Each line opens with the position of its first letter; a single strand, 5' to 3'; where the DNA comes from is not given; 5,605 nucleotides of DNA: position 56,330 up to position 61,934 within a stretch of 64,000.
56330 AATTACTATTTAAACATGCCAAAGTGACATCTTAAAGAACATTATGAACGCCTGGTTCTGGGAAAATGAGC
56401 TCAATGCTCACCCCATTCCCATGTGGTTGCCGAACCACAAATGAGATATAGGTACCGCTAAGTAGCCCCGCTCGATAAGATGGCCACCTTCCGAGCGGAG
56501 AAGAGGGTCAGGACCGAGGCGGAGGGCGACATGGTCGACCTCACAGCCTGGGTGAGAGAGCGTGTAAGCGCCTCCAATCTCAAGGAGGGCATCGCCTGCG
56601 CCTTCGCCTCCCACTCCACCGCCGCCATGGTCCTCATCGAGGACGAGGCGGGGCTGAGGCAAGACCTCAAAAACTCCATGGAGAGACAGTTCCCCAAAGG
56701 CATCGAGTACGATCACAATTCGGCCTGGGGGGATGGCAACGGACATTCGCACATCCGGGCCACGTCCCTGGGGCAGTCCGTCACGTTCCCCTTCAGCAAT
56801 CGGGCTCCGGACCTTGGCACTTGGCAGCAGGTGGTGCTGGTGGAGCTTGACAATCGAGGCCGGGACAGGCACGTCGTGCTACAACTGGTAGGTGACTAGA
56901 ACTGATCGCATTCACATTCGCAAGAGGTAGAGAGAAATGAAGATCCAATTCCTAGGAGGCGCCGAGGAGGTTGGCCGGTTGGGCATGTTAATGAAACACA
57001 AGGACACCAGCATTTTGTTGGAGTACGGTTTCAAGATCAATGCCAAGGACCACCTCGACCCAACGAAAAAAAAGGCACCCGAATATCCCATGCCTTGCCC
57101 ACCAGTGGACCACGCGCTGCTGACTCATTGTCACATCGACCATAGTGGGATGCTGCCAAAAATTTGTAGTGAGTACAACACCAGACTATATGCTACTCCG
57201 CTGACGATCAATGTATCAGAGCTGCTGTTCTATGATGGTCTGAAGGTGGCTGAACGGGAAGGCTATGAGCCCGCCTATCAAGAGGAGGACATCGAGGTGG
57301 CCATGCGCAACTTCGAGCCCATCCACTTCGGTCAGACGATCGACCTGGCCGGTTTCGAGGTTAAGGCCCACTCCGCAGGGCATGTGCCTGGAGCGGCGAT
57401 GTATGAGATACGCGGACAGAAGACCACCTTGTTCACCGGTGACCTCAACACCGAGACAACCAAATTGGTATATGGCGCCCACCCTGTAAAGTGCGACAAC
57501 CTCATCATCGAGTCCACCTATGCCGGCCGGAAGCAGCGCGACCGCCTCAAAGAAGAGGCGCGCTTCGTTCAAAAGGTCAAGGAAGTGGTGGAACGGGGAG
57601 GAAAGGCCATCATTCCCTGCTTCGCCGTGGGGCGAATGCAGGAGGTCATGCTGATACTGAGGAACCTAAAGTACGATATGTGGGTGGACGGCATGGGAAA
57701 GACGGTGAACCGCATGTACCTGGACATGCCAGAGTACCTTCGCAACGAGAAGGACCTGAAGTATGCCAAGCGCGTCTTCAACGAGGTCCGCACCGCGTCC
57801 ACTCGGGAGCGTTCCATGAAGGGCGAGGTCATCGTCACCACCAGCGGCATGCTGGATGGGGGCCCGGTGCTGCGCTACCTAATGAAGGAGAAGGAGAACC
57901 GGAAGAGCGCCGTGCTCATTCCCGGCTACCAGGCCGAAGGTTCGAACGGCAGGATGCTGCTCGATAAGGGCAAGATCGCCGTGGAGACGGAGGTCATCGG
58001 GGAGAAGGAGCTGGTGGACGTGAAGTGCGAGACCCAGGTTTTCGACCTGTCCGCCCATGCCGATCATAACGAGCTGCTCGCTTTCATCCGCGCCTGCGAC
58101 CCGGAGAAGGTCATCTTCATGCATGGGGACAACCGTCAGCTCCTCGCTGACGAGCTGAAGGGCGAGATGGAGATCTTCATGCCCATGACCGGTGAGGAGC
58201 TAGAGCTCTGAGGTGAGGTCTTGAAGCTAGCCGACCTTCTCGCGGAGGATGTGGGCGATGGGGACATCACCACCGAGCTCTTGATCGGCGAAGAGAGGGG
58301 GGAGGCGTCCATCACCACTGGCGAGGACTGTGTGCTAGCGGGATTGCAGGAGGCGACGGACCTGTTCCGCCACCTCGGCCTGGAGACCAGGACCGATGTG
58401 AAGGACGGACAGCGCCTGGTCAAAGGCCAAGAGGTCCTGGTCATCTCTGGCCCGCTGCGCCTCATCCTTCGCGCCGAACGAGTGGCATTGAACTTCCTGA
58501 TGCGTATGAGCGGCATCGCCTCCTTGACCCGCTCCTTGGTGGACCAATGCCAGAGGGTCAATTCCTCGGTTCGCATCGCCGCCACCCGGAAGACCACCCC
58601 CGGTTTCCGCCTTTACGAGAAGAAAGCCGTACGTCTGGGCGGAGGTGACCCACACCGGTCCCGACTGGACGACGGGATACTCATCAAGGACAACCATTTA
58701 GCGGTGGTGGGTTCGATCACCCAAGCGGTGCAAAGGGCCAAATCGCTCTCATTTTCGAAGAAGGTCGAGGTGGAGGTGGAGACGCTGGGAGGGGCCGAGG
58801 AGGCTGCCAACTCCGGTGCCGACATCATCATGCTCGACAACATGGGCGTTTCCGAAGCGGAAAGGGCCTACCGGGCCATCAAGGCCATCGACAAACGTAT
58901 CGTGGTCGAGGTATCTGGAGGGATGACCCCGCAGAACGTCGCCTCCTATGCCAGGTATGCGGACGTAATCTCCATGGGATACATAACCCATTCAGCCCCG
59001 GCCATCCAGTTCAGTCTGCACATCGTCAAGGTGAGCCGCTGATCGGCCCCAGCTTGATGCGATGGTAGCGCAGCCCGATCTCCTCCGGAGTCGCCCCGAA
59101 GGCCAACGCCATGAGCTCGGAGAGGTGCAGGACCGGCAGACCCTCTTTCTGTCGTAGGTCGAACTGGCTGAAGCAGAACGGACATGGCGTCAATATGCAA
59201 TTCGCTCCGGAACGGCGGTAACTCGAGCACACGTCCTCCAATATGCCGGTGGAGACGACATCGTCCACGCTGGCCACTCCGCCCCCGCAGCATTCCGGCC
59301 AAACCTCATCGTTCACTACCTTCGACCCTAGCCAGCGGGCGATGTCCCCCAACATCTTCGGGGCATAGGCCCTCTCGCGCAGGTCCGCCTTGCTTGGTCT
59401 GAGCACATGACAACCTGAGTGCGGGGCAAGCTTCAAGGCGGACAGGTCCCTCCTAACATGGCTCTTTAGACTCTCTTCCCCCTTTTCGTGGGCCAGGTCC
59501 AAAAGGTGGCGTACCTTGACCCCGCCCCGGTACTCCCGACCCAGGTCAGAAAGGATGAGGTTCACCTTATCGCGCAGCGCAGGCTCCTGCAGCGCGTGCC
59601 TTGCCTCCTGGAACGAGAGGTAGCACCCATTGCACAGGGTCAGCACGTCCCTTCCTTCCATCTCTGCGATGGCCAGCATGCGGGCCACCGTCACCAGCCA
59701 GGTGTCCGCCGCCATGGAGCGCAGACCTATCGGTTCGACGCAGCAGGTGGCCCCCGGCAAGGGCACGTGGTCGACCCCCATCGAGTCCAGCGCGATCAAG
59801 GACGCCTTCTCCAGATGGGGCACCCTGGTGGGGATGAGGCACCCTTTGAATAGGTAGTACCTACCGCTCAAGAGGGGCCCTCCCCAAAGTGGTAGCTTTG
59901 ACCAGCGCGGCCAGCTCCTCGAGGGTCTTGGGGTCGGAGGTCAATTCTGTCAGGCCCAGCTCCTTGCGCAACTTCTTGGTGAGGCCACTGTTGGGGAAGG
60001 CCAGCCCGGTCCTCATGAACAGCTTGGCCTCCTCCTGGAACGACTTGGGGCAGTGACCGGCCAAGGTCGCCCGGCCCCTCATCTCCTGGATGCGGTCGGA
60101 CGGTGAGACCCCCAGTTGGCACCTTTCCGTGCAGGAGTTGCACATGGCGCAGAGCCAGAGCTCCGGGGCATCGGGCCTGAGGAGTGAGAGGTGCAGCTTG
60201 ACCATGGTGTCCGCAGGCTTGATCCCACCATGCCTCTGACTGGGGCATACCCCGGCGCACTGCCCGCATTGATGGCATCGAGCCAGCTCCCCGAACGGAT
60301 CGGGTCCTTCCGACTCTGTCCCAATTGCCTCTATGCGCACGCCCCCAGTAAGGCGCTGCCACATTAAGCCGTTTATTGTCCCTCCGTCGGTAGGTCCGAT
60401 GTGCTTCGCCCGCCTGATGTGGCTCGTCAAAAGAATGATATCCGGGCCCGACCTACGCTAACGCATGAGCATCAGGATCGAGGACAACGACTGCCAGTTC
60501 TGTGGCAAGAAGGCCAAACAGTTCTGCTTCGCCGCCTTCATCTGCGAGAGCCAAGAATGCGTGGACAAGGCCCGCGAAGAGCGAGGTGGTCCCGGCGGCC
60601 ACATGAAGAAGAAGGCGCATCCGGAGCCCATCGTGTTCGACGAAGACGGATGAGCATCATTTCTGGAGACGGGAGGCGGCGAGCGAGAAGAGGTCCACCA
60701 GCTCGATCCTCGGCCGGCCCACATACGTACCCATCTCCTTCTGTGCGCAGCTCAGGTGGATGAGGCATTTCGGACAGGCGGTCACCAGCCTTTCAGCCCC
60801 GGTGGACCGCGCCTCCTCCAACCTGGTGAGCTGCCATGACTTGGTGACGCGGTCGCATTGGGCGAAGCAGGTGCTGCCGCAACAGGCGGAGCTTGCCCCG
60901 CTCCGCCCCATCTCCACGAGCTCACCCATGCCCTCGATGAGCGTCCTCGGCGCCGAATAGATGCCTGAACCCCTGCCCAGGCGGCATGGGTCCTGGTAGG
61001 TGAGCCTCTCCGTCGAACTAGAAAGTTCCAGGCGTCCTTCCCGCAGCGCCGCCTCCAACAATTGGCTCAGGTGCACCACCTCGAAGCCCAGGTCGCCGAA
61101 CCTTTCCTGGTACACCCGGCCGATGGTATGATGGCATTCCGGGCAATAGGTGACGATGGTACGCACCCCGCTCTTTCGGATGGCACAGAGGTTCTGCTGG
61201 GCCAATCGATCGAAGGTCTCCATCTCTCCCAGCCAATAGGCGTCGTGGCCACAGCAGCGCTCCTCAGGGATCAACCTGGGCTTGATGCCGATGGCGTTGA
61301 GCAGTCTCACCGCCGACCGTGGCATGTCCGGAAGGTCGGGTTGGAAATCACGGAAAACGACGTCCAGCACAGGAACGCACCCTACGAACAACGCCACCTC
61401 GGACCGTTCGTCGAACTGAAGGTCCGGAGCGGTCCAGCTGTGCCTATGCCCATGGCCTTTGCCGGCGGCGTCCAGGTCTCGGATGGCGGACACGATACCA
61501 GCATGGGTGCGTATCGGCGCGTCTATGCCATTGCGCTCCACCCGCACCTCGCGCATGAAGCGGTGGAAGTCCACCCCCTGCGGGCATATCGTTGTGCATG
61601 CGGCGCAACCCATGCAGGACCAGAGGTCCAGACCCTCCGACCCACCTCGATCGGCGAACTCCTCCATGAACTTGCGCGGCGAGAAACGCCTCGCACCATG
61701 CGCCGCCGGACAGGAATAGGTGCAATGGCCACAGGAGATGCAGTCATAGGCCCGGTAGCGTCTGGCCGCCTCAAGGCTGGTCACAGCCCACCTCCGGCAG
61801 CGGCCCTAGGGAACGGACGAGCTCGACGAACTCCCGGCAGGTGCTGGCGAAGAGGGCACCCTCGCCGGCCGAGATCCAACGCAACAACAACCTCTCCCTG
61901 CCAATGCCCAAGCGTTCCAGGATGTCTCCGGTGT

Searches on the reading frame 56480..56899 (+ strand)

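Call 64: search_protein_families(library=pfam, proteins=[window:56480-56899:+], max_evalue=0.01)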
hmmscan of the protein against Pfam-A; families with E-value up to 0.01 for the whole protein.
window:56480-56899:+ (139 aa): 1 family
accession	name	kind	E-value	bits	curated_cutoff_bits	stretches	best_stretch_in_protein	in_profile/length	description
PF01894.22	UPF0047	-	3.4e-30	105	27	1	20-135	1-116/117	Uncharacterised protein family UPF0047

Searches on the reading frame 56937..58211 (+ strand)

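Call 58: search_protein_families(library=pfam, proteins=[window:56937-58211:+], max_evalue=0.001)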
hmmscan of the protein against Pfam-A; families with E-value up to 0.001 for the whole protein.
window:56937-58211:+ (424 aa): 5 families
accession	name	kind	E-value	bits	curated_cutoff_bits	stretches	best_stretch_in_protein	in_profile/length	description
PF10996.14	Beta-Casp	-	1.9e-15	57.9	27.7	1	234-341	1-120/120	Beta-Casp domain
PF07521.17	RMMBL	-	4.1e-12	46.3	21.6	1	360-407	2-52/63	Zn-dependent metallo-hydrolase RNA specificity domain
PF16661.11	Lactamase_B_6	-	5.3e-10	39.4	27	1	19-163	2-154/193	Metallo-beta-lactamase superfamily domain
PF00753.33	Lactamase_B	-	2.9e-08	34.3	22.7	1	56-172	43-152/196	Metallo-beta-lactamase superfamily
PF12706.13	Lactamase_B_2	-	1.7e-06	28.2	27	1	51-194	21-165/200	Beta-lactamase superfamily domain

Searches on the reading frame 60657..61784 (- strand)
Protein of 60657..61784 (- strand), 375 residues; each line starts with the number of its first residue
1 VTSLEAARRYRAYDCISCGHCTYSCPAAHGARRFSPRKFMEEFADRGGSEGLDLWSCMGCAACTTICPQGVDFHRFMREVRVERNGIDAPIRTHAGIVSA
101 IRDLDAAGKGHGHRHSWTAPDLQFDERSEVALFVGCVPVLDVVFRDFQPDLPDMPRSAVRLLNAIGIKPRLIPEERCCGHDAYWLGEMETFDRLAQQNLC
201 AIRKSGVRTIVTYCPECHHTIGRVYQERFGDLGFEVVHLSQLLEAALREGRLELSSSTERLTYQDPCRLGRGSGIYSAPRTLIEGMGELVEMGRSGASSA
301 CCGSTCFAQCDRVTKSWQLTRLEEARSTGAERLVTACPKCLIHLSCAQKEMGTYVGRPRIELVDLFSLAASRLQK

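Call 58: search_protein_families(library=pfam, proteins=[window:60657-61784:-], max_evalue=0.001)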
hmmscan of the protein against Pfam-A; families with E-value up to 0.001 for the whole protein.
window:60657-61784:- (375 aa): 8 families
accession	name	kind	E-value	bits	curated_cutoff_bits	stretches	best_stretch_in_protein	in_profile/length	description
PF02754.22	CCG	-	2.6e-24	85.6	20.6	2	130-221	1-84/85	Cysteine-rich domain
PF13183.11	Fer4_8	-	1.2e-09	39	27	1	12-71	2-68/68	4Fe-4S dicluster domain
PF13187.11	Fer4_9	-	3.4e-08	33.8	27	1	14-70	1-50/52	4Fe-4S dicluster domain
PF13237.11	Fer4_10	-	6e-08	32.9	25.5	1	14-68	8-53/53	4Fe-4S dicluster domain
PF12838.12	Fer4_7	-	8.4e-08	33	27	1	15-71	2-52/52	4Fe-4S dicluster domain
PF13534.11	Fer4_17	-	9.2e-07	29.8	22.2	1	15-72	2-61/61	4Fe-4S dicluster domain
PF12797.12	Fer4_2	-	0.00023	21.4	24.5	0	53-68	6-21/22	4Fe-4S binding domain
PF14697.11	Fer4_21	-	0.00077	20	35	1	14-68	7-52/59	4Fe-4S dicluster domain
